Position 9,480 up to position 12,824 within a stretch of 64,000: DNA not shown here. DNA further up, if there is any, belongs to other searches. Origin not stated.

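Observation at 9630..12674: Single-chain SIR2-APAZ-Argonaute (short pAgo fused to its SIR2 effector)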

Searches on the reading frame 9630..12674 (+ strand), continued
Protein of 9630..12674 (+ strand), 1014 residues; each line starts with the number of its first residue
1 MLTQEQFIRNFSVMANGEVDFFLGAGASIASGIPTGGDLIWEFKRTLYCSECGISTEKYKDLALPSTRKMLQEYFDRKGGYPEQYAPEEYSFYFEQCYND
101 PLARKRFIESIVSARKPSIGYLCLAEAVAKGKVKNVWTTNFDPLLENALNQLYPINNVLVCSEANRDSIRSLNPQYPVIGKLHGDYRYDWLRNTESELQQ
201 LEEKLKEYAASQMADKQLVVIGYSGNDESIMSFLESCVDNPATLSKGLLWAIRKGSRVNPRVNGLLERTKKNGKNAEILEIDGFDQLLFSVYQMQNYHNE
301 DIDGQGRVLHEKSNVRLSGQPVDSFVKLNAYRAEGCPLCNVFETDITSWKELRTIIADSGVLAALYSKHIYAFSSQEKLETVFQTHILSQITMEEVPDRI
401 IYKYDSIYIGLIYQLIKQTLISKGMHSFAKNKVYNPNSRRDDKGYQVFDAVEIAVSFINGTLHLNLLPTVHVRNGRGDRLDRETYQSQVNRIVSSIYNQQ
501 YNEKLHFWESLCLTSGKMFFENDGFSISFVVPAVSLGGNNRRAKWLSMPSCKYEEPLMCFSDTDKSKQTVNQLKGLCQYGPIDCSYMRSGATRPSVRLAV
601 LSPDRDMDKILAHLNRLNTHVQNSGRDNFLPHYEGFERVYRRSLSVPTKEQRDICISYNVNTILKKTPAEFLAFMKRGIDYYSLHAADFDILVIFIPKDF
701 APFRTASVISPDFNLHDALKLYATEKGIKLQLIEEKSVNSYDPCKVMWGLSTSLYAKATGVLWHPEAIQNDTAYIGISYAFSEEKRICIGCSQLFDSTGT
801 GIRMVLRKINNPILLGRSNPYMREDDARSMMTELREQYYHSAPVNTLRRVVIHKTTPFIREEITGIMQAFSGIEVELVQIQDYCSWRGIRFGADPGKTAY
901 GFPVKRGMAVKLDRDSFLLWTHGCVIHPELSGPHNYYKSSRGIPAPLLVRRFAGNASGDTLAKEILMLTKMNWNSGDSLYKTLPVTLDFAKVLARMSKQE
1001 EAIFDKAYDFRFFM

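Call 12: find_encoding_contigs(protein=P0001, flank=10000, max_places=6)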
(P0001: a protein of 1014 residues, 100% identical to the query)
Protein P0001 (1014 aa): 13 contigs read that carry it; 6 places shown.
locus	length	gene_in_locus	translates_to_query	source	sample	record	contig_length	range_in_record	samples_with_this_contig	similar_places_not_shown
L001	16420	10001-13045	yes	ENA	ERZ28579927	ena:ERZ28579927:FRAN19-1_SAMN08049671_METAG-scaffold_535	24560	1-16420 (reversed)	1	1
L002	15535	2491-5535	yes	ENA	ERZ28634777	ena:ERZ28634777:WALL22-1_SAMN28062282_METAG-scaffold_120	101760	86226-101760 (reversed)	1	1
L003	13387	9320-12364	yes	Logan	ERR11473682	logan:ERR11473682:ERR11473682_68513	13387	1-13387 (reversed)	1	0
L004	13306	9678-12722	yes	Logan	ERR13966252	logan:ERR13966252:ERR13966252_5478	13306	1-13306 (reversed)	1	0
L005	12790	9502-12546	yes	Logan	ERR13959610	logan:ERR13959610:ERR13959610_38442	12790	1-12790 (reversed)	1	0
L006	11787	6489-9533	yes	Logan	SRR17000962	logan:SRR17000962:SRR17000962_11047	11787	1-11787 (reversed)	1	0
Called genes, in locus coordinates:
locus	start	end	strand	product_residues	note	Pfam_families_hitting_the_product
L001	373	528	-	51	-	-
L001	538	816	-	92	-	PF14198:TnpV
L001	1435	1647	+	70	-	PF13443:HTH_26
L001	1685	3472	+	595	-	PF03235:GmrSD_N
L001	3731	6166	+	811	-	PF13588:HSDR_N_2 (weak), PF04851:ResIII, PF00270:DEAD, PF18766:SWI2_SNF2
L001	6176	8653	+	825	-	PF02384:N6_Mtase, PF01170:UPF0020, PF13847:Methyltransf_31 (weak), PF07669:Eco57I, PF01420:Methylase_S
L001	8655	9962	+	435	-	-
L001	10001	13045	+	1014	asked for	PF13289:SIR2_2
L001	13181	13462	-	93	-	PF14198:TnpV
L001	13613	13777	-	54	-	PF14168:YjzC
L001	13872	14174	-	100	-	PF20648:DUF6809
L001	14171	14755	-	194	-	PF12728:HTH_17 (faint)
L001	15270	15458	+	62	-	PF12728:HTH_17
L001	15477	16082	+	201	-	PF02661:Fic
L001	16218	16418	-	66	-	?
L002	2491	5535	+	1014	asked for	PF13289:SIR2_2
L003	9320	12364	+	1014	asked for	PF13289:SIR2_2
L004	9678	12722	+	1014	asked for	PF13289:SIR2_2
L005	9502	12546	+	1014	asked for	PF13289:SIR2_2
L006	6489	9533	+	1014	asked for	PF13289:SIR2_2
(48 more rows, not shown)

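Call 17: find_related_loci(query=A1, collection=genome_contigs, flank=10000)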
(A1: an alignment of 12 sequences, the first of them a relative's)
Query A1 (1014 aa) in genome_contigs; peptide patterns used: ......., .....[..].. (x = any residue, [..] = any of these).
337 stretches matched a pattern; 258 encode a relative of the query (tblastn E <= 1e-3); the best 80 are kept; 79 distinct loci.
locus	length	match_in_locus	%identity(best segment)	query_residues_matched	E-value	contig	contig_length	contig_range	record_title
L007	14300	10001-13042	86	1-1014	0e+0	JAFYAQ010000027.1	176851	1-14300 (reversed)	MAG: Oscillospiraceae bacterium isolate RGIG6917 Sheep_Rumen-5__c1324509, whole genome shotgun sequence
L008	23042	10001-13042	76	1-1014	0e+0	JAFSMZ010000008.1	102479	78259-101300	MAG: Oscillospiraceae bacterium isolate RGIG3290 Goat_Reticulum-4__c205, whole genome shotgun sequence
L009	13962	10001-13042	87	1-1014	0e+0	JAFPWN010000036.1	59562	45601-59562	MAG: Oscillospiraceae bacterium isolate RGIG1539 Goat_Abomasum-5__c372554, whole genome shotgun sequence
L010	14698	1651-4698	60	1-1014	0e+0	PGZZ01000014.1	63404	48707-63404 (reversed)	MAG: Firmicutes bacterium HGW-Firmicutes-16 bjp_ig2069_scaffold_436, whole genome shotgun sequence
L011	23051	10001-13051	60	1-1014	0e+0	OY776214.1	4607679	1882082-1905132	MAG: uncultured Sporobacter sp. isolate 345903d0-cd28-47e6-9f6f-9f74e2cead0e genome assembly, chromosome: 1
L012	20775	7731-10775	63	1-1014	0e+0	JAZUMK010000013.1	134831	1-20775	MAG: Clostridia bacterium isolate T1900044894_TS20190360.MAGScoT_cleanbin_000014 SGB_3278_k141_1383237, whole genome sho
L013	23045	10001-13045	55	1-1014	0e+0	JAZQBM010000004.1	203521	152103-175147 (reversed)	MAG: Candidatus Fimenecus sp. isolate T1900044641_TS20190107.MAGScoT_cleanbin_000004 SGB_1252_k141_552056, whole genome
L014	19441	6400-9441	82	1-1014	0e+0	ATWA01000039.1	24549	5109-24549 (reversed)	Clostridiales bacterium NK3B98 G618DRAFT_scaffold00039.39_C, whole genome shotgun sequence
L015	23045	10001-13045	54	1-1014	0e+0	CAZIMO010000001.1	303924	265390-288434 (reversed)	MAG TPA_asm: uncultured Eubacteriales bacterium isolate SRP199465_co2_386 genome assembly, contig: NODE_10_length_303924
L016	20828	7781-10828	61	1-1014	0e+0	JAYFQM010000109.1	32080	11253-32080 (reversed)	MAG: Oscillospiraceae bacterium isolate CA_188_R1 c_CA_000000059752, whole genome shotgun sequence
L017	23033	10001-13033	51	2-1014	0e+0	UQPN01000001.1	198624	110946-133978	uncultured Clostridiales bacterium isolate UMGS509 genome assembly, contig: NODE_8_length_198624_cov_7.053790, whole gen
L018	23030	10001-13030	50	1-1014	0e+0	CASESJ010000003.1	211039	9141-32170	uncultured Clostridia bacterium isolate O4_L1_380380_idba_bin.129 genome assembly, contig: O4_L1_380380_idba_bin.129.fa_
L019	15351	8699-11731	50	2-1014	0e+0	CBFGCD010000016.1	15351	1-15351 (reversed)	MAG: Candidatus Gastranaerophilaceae bacterium isolate ena-SAMPLE-TAB-24-07-2025-15:39:17:990-15078 genome assembly, con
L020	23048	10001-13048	49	1-1014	0e+0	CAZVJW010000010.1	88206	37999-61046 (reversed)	MAG TPA_asm: uncultured Eubacteriales bacterium isolate SRP192927_co4_831 genome assembly, contig: NODE_234_length_88206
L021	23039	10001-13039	49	1-1014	0e+0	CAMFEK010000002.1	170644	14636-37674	MAG: uncultured Clostridia bacterium isolate SRR11489786_bin.20_metaWRAP_v1.3_MAG genome assembly, contig: ERZ11466831.1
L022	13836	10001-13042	83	1-1014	0e+0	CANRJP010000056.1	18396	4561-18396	MAG: uncultured Clostridia bacterium isolate Lapin-021__bin62 genome assembly, contig: Lapin-021__NODE_3413_length_18396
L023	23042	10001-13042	49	7-1014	0e+0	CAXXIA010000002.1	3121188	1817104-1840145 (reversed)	MAG: Spirochaetia bacterium isolate 5e1c48e2-793b-4cbc-8b2e-61815c4865b9 genome assembly, contig: contig_2, whole genome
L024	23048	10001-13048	49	1-1014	0e+0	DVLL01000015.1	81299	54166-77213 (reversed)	MAG TPA_asm: Candidatus Faeciplasma pullistercoris isolate CHK33-4379 CHK33__C151192_L81299_ERR2241698, whole genome sho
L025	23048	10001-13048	49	1-1014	0e+0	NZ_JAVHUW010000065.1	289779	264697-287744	Candidatus Desulfosporosinus nitrosoreducens strain PR k141_3757, whole genome shotgun sequence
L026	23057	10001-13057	48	1-1014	0e+0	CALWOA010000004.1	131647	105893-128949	MAG: uncultured Oscillospiraceae bacterium isolate BRZ_AG__bin100 genome assembly, contig: BRZ_AG__NODE_238_length_13164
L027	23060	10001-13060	46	4-1014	0e+0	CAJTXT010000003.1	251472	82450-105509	TPA_asm: uncultured Vampirovibrio sp. isolate MGBC124931 genome assembly, contig: MGBC124931.3, whole genome shotgun seq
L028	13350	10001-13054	46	7-1014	0e+0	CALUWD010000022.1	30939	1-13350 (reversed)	MAG: Candidatus Gastranaerophilales bacterium isolate BRZ_LT__bin51 genome assembly, contig: BRZ_LT__NODE_1246_length_30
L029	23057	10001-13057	45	7-1014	0e+0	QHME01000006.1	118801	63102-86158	MAG: Candidatus Melainabacteria bacterium isolate js4906-23-3_S14_33_15 js4906-23-3_S14_scaffold_54, whole genome shotgu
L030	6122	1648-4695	45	6-1014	0e+0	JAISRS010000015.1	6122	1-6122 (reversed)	MAG: Prevotellaceae bacterium isolate Kf353_bin76 k119_1185123, whole genome shotgun sequence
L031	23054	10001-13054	45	7-1014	0e+0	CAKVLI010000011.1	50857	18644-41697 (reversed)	MAG: uncultured Candidatus Melainabacteria bacterium isolate REFINED_METABAT215_TOP10_CONTIGS_1500_ASSEMBLY_K77_MERGED__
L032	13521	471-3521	45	7-1014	0e+0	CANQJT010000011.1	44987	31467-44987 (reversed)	MAG: Candidatus Gastranaerophilales bacterium isolate Lapin-032__bin101 genome assembly, contig: Lapin-032__NODE_1396_le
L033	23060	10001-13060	46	4-1014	0e+0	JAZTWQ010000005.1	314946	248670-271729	MAG: Candidatus Gastranaerophilaceae bacterium isolate T1900045333_YK20190022.MAGScoT_cleanbin_000004 SGB_6551_k141_1160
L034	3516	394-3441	44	6-1014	0e+0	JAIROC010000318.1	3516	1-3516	MAG: Bacteroidales bacterium isolate Cd354_bin6 k119_968898, whole genome shotgun sequence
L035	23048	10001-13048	48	2-1014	0e+0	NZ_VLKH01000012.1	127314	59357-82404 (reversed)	Sedimentibacter saalensis strain DSM 13558 LY60DRAFT_scaffold00012.12, whole genome shotgun sequence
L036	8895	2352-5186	58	2-1014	0e+0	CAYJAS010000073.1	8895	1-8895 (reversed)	MAG TPA_asm: uncultured Oscillospiraceae bacterium isolate ERP123703_co1_198 genome assembly, contig: NODE_8285_length_8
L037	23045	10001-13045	59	2-1014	0e+0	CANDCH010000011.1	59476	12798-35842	MAG TPA_asm: uncultured bacterium isolate ERR6760080_bin.39_metawrap_v1.3_MAG genome assembly, contig: ERZ12802742.795,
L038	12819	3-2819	43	85-1014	0e+0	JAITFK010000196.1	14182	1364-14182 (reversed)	MAG: Treponema sp. isolate Nx346_bin17 k119_1528747, whole genome shotgun sequence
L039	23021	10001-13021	42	1-1014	0e+0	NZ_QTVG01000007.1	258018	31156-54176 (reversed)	Eubacterium sp. AF36-5BH AF36-5BH.Scaf7, whole genome shotgun sequence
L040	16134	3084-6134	40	6-1014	0e+0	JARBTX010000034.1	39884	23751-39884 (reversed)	MAG: Anaerocolumna sp. isolate L_E1_T20_C_bin.29 scaffold_1132, whole genome shotgun sequence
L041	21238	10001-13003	42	7-1014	0e+0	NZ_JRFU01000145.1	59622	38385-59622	Eubacterium ramulus strain 21 contig145, whole genome shotgun sequence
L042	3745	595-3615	41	1-1014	0e+0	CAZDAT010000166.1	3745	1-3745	MAG TPA_asm: uncultured Lachnospiraceae bacterium isolate SRP225648_co1_707 genome assembly, contig: NODE_62727_length_3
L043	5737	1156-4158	42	7-1014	0e+0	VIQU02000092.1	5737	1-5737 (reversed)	Lachnospiraceae bacterium MD308 11_Assembly.final.scaffolds_scaffold92.1, whole genome shotgun sequence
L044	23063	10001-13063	39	3-1014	0e+0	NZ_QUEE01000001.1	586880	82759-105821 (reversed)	Lachnotalea sp. AF33-28 AF33-28.Scaf1, whole genome shotgun sequence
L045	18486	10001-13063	39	3-1014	0e+0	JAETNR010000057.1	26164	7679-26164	MAG: Blautia sp. isolate S10_Bin4 scaffold_1494, whole genome shotgun sequence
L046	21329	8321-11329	40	2-1014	0e+0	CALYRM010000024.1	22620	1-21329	MAG: uncultured Clostridia bacterium isolate SRR7188236_bin.49_metaWRAP_v1.3_MAG genome assembly, contig: ERZ9280836.974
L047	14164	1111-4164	39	6-1014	0e+0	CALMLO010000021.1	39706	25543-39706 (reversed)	MAG TPA_asm: uncultured Phycisphaerales bacterium isolate SRR5007357_bin.132_CONCOCT_v1.1_MAG genome assembly, contig: E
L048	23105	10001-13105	40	6-1014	0e+0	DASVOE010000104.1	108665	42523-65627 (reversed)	MAG TPA_asm: Chitinophagaceae bacterium isolate SMAG_U3145 k141_963888, whole genome shotgun sequence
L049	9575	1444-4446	42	7-1014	0e+0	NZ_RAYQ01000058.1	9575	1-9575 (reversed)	Parablautia intestinalis strain D8-82 Scaffold56_1, whole genome shotgun sequence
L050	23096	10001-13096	38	1-1014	0e+0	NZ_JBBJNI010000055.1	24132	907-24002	MAG: Daejeonella sp. isolate RUP_SRG_10 MBC-RUP_F0-S0_908, whole genome shotgun sequence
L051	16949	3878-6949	40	7-1014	0e+0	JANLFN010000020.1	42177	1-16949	MAG: Eubacteriales bacterium isolate A05DMB11 NODE_387_length_42177_cov_19.386971, whole genome shotgun sequence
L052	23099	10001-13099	39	2-1014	0e+0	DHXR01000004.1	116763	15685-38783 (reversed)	MAG TPA_asm: Mucilaginibacter sp. UBA5151 UBA5151_contig_2754, whole genome shotgun sequence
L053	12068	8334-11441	36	2-1014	0e+0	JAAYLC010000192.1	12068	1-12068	MAG: Bacteroidetes bacterium isolate AS15tlH2ME_132 134830_AS15, whole genome shotgun sequence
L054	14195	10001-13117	36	2-1014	0e+0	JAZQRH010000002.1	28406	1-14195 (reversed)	MAG: Pedobacter sp. isolate T1900045231_TH20190001.MAGScoT_cleanbin_000015 SGB_5411_k141_121112, whole genome shotgun se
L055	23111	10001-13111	37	2-1014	0e+0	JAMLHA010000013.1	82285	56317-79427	MAG: Crocinitomicaceae bacterium isolate ACE_NR_BACT17 ACE_NR_BACT17_13, whole genome shotgun sequence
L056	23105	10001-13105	37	2-1014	0e+0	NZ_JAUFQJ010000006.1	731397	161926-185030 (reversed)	Ferruginibacter paludis strain CECT 8366 platanus_K_17_124_7, whole genome shotgun sequence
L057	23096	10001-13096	34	2-1014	0e+0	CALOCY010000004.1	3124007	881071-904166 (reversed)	MAG: uncultured Prolixibacteraceae bacterium isolate LOGT_bin.0112 genome assembly, contig: contig_18468, whole genome s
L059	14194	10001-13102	36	2-1014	0e+0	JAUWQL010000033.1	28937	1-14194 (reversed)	MAG: Bacteroidales bacterium isolate CSMAG_2501 CSMAG_2501_k141_1023112_length_28937_cov_13.9995, whole genome shotgun s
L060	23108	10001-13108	36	2-1014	0e+0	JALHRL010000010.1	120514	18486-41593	MAG: Bacteroidia bacterium isolate maxbin.150 c_000000000989, whole genome shotgun sequence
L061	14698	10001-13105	37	2-1014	0e+0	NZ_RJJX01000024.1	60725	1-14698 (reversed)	Ancylomarina longa strain T3-2 S1-C scaffold_23, whole genome shotgun sequence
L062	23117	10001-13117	36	2-1014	0e+0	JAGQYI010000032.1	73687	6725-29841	MAG: Cyclobacteriaceae bacterium isolate HKST-UBA61 k127_880566, whole genome shotgun sequence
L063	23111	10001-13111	36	2-1014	0e+0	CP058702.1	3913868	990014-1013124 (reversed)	MAG: Candidatus Parvibacillus calidus isolate SSA7 chromosome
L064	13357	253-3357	36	2-1014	0e+0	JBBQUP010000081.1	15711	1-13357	MAG: Bacteroidales bacterium isolate Co_metawrap_1938 Cmw_1938_k141_29626357_length_15711_cov_22.1976, whole genome shot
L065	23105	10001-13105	37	2-1014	0e+0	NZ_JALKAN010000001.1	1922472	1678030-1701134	Allomuricauda sp. F6463D scaffold1_size1922472, whole genome shotgun sequence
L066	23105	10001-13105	36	2-1014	0e+0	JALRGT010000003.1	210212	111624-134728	MAG: Flavobacterium sp. isolate MLJ.10 NODE_3_length_210212_cov_15.018250, whole genome shotgun sequence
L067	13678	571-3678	36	2-1014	0e+0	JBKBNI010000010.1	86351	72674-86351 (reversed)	MAG: Thermaurantimonas sp. isolate 21I_069.bin.33 NODE_10_length_86351_cov_144.656165, whole genome shotgun sequence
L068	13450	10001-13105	36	2-1014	0e+0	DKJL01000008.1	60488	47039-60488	MAG TPA_asm: Flavobacteriales bacterium UBA6693 UBA6693_contig_93, whole genome shotgun sequence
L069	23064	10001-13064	39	3-1014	0e+0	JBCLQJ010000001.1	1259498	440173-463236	Lachnospiraceae bacterium 62-35 voucher GPTB0117 scaffold1, whole genome shotgun sequence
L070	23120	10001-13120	35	1-1014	0e+0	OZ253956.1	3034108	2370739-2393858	MAG: Vicingaceae bacterium isolate 46683767-01c6-455e-94b2-b5cb87c916ac genome assembly, chromosome: 1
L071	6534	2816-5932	35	2-1014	0e+0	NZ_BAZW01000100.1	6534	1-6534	Geofilum rubicundum JCM 15548, whole genome shotgun sequence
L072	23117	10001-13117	36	2-1014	0e+0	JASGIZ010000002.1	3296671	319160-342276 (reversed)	MAG: Agriterribacter sp. isolate 5N381 JMF-2111-06-0005.ont.bin.381_1, whole genome shotgun sequence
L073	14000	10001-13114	36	2-1014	0e+0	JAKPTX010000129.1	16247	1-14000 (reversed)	MAG: Bacteroidota bacterium isolate USPA_maxbin.052 k141_588066, whole genome shotgun sequence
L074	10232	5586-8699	36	2-1014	0e+0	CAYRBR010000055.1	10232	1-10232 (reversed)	MAG TPA_asm: uncultured Caldisericota bacterium isolate binchicken_co42_481 genome assembly, contig: NODE_10919_length_1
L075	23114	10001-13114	36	2-1014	0e+0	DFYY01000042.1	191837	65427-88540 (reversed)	MAG TPA_asm: Bacteroidales bacterium UBA4070 UBA4070_contig_4069, whole genome shotgun sequence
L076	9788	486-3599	36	2-1014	0e+0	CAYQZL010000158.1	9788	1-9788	MAG TPA_asm: uncultured Rikenellaceae bacterium isolate binchicken_co43_356 genome assembly, contig: NODE_12394_length_9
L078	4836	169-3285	34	1-1014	0e+0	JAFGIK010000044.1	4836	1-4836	MAG: Candidatus Dojkabacteria bacterium isolate Zod_Metabat.200 k87_5333869, whole genome shotgun sequence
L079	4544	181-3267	36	7-1014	0e+0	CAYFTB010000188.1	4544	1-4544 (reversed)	MAG TPA_asm: uncultured Proteiniphilum sp. isolate ERP107106_co2_165 genome assembly, contig: NODE_16187_length_4544_cov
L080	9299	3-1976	47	364-1014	0e+0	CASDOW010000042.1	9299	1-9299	uncultured bacterium isolate A102_L1_328328_idba_bin.151 genome assembly, contig: A102_L1_328328_idba_bin.151.fa_scaffol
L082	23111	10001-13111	34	1-1014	0e+0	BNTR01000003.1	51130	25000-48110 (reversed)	Bacteroidia bacterium MS495-7 DNA, sequence003, whole genome shotgun sequence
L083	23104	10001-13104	36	2-1014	0e+0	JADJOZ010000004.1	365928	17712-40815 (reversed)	MAG: Bacteroidetes bacterium isolate Fred_18-Q3-R57-64_BATAC.274 tig00003960-10-3660530, whole genome shotgun sequence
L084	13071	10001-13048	46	4-1010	0e+0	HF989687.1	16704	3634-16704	Brachyspira sp. CAG:484 genomic scaffold, scf28, whole genome shotgun sequence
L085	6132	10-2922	35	66-1014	0e+0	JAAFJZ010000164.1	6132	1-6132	MAG: Cytophagales bacterium isolate bin37.metabat.b11b12b14.043 WN_Cytophagales_17_scaffold_164, whole genome shotgun se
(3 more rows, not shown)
